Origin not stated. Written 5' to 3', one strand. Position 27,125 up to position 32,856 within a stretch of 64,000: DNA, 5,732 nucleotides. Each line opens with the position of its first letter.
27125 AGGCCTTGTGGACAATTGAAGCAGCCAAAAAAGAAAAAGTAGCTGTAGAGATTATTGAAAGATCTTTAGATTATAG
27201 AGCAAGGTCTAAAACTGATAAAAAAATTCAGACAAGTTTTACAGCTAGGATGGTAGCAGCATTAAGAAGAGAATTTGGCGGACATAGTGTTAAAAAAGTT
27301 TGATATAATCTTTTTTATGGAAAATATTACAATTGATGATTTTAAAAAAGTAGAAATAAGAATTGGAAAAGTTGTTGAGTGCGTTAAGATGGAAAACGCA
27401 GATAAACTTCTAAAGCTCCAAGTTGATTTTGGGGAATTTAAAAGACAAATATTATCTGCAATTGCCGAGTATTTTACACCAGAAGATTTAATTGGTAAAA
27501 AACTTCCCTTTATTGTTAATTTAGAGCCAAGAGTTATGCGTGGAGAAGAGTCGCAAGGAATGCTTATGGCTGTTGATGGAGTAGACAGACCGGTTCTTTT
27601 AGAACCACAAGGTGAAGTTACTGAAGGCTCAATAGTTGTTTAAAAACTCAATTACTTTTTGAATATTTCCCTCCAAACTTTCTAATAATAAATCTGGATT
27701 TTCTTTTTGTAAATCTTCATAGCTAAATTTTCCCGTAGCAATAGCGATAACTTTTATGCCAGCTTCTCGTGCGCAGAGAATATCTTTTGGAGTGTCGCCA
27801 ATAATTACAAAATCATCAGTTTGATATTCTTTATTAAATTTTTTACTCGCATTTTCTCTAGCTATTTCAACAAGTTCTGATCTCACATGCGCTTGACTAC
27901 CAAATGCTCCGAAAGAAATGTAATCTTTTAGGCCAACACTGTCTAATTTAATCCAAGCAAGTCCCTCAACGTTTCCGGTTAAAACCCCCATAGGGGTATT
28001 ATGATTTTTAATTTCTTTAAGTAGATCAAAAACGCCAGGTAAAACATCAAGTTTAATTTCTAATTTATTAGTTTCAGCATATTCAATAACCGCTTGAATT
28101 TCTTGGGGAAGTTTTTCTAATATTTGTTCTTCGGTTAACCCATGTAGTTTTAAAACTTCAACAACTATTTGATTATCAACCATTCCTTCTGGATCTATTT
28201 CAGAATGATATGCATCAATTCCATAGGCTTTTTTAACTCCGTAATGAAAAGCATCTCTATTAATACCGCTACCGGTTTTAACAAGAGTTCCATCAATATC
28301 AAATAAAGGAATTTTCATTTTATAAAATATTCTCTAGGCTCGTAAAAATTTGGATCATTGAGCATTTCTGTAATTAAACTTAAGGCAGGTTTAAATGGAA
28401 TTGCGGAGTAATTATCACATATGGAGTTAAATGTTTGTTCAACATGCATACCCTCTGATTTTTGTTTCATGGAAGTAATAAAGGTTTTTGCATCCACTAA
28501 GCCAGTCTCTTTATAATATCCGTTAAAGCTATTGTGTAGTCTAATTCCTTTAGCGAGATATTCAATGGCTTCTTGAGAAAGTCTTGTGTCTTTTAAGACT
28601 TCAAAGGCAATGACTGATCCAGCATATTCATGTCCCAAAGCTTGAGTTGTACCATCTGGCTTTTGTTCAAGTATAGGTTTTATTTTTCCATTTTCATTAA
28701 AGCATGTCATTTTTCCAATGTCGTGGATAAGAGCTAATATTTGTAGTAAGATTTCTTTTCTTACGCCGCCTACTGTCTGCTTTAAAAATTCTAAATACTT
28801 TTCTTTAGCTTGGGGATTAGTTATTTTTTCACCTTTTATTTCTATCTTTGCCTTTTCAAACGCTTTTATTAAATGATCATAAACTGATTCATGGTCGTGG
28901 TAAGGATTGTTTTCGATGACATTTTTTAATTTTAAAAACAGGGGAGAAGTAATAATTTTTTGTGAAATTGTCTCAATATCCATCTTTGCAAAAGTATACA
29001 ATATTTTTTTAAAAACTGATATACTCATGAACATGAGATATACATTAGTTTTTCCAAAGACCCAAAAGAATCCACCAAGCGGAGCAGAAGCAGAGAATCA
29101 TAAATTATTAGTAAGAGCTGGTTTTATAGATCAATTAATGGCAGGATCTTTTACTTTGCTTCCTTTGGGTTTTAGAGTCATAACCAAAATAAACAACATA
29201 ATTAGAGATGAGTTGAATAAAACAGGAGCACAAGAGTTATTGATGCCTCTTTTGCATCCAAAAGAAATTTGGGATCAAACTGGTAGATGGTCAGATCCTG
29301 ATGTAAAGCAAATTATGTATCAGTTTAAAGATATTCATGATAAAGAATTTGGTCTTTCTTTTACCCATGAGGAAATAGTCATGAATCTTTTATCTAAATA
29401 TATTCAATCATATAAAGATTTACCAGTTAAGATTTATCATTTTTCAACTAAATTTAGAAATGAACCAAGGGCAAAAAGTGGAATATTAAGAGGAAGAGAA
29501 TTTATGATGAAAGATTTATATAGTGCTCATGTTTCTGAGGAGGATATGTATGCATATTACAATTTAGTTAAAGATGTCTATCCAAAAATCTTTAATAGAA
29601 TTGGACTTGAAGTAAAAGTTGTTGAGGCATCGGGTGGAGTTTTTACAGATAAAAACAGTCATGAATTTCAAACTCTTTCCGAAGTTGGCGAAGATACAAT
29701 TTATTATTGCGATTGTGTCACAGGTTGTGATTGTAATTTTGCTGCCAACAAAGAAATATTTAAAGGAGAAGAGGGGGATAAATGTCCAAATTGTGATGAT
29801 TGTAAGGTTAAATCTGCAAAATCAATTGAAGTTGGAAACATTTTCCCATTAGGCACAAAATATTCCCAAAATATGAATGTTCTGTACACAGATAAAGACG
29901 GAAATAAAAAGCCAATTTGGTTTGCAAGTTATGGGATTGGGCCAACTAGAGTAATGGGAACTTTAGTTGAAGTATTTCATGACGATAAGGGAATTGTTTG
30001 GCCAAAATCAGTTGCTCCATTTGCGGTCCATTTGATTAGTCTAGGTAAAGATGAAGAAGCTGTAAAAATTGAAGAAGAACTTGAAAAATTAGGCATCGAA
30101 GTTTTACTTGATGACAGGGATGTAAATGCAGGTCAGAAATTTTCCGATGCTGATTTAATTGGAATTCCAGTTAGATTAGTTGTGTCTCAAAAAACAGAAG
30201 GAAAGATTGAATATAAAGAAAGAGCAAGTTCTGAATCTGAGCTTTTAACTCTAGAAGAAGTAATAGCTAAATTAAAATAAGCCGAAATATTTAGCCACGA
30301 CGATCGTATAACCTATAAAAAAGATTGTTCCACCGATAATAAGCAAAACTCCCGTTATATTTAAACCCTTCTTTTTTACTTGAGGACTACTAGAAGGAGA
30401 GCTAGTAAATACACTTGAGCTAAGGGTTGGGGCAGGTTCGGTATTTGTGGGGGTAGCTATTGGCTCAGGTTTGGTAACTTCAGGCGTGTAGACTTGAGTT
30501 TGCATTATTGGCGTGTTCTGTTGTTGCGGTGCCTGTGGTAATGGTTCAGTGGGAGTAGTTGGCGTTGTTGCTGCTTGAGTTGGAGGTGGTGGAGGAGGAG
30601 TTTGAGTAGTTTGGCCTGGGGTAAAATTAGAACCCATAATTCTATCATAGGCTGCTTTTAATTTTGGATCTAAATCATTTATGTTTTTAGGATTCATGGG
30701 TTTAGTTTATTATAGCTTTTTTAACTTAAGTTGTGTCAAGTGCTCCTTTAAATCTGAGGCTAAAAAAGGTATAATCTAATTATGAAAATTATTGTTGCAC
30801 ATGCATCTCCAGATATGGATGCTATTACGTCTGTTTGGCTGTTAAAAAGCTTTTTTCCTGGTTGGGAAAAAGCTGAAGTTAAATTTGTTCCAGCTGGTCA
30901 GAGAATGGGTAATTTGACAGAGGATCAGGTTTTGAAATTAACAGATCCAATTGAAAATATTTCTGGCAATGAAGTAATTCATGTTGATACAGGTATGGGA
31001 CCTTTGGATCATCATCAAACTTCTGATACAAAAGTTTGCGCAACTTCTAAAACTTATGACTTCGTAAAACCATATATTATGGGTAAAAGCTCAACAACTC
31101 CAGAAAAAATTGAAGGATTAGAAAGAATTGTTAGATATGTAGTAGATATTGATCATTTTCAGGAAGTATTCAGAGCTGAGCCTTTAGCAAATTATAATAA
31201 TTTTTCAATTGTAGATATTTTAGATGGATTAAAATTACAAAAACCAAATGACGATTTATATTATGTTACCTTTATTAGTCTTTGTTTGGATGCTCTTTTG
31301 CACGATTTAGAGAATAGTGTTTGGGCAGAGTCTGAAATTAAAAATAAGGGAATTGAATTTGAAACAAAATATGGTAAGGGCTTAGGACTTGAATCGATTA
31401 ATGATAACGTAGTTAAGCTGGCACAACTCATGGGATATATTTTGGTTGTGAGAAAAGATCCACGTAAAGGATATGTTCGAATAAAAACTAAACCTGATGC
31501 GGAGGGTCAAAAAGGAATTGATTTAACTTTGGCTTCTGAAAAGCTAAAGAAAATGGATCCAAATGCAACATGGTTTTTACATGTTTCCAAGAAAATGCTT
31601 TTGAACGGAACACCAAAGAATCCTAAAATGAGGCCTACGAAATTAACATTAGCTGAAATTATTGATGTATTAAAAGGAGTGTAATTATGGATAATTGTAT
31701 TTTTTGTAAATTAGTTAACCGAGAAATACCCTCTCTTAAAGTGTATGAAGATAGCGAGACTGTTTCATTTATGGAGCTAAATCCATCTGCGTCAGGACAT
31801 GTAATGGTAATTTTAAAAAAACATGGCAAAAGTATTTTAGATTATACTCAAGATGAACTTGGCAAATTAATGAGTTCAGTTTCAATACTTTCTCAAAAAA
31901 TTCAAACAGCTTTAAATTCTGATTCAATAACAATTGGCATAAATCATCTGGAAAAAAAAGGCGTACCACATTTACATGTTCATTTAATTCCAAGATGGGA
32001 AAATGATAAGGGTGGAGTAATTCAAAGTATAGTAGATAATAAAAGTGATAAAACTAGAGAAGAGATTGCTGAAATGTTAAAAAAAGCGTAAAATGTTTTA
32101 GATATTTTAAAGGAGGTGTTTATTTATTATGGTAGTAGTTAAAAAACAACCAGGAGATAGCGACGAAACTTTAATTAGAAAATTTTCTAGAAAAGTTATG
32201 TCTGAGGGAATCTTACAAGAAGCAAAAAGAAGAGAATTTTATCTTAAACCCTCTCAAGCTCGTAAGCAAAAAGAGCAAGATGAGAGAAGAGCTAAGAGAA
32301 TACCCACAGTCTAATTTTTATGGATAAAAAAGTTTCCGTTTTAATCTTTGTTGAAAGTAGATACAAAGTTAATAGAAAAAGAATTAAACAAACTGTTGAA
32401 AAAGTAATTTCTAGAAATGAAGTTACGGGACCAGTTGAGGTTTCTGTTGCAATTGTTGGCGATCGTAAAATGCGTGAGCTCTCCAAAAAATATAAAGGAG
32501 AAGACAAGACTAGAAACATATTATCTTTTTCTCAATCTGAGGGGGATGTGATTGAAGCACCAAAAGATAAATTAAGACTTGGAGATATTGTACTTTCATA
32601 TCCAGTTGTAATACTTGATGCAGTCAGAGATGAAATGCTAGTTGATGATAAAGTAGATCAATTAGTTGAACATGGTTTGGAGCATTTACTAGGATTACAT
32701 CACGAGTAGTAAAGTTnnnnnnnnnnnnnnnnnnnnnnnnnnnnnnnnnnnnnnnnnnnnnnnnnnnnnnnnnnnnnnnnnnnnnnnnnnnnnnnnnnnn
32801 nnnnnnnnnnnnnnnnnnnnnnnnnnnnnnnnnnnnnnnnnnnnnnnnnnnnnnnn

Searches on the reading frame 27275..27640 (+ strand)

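Call 55: search_protein_families(library=pfam, proteins=[window:27275-27640:+], max_evalue=0.001)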
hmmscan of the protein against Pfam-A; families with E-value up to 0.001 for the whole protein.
window:27275-27640:+ (122 aa): 1 family
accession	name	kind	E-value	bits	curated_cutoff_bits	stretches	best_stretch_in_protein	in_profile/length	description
PF01588.26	tRNA_bind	-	5e-25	87.9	27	1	28-119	1-95/96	Putative tRNA binding domain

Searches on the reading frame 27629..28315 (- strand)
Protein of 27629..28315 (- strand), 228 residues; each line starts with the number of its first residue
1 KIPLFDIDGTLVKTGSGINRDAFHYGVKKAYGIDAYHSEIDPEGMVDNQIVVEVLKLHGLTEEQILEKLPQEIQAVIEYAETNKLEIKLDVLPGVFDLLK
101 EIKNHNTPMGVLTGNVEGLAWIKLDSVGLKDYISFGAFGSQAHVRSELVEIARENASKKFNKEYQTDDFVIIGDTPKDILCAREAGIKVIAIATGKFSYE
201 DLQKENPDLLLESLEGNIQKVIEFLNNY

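Call 17: search_protein_families(library=pfam, proteins=[window:27629-28315:-], max_evalue=0.01)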
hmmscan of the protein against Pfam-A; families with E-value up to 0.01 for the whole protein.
window:27629-28315:- (228 aa): 4 families
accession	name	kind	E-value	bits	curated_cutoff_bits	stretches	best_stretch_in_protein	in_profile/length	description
PF13419.12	HAD_2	-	9.8e-19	68.6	23.8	1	4-192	2-178/178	Haloacid dehalogenase-like hydrolase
PF00702.32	Hydrolase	-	3.7e-12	47.5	26.4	1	4-186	5-191/191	haloacid dehalogenase-like hydrolase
PF13242.12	Hydrolase_like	-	7.9e-12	45.4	22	1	163-215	18-73/75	HAD-hyrolase-like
PF12710.13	HAD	-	1.4e-08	35.8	27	1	4-183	2-189/189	haloacid dehalogenase-like hydrolase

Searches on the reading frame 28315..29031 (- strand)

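Call 55: search_protein_families(library=pfam, proteins=[window:28315-29031:-], max_evalue=0.001)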
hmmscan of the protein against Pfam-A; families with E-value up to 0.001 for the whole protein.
window:28315-29031:- (238 aa): 1 family
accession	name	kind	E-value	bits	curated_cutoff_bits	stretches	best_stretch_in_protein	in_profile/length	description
PF01966.28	HD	-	1.1e-05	26.1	22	1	91-209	22-114/116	HD domain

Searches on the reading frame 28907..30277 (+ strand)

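Call 29: search_protein_families(library=pfam, proteins=[window:28907-30277:+], max_evalue=0.0001)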
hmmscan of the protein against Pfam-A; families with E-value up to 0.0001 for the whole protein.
window:28907-30277:+ (457 aa): 2 families
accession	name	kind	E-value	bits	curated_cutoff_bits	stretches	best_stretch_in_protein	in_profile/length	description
PF00587.30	tRNA-synt_2b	-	1.2e-27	97.6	29.3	1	138-356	1-178/179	tRNA synthetase class II core domain (G, H, P, S and T)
PF03129.25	HGTP_anticodon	-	8.4e-17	61.6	21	1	376-457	4-92/94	Anticodon binding domain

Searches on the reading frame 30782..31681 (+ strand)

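Call 30: search_protein_families(library=pfam, proteins=[window:30782-31681:+], max_evalue=0.0001)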
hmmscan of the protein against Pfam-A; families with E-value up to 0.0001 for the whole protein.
window:30782-31681:+ (300 aa): 1 family
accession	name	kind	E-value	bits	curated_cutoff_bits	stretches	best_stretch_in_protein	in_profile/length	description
PF01368.27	DHH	-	8.2e-05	23.3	28.1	0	3-96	3-88/125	DHH family, N-terminal domain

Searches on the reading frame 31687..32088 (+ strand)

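Call 55: search_protein_families(library=pfam, proteins=[window:31687-32088:+], max_evalue=0.001)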
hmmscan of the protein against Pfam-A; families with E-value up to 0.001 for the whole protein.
window:31687-32088:+ (134 aa): 2 families
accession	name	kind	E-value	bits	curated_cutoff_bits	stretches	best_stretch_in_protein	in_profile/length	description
PF01230.28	HIT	-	9.3e-19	68.3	21.5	1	12-104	2-96/98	HIT domain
PF11969.13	DcpS_C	-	3.1e-14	53.8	24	1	3-102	1-101/114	Scavenger mRNA decapping enzyme C-term binding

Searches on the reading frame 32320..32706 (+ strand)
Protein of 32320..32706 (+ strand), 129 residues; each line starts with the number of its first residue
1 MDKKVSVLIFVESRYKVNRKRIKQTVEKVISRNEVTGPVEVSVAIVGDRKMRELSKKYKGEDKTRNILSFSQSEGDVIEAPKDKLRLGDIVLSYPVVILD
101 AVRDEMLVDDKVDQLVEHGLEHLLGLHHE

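Call 17: search_protein_families(library=pfam, proteins=[window:32320-32706:+], max_evalue=0.01)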
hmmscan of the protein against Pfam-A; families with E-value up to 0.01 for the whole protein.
window:32320-32706:+ (129 aa): 1 family
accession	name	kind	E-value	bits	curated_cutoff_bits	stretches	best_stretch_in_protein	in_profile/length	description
PF02130.23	YbeY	-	4.4e-19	69.1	25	1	19-129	8-110/129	Endoribonuclease YbeY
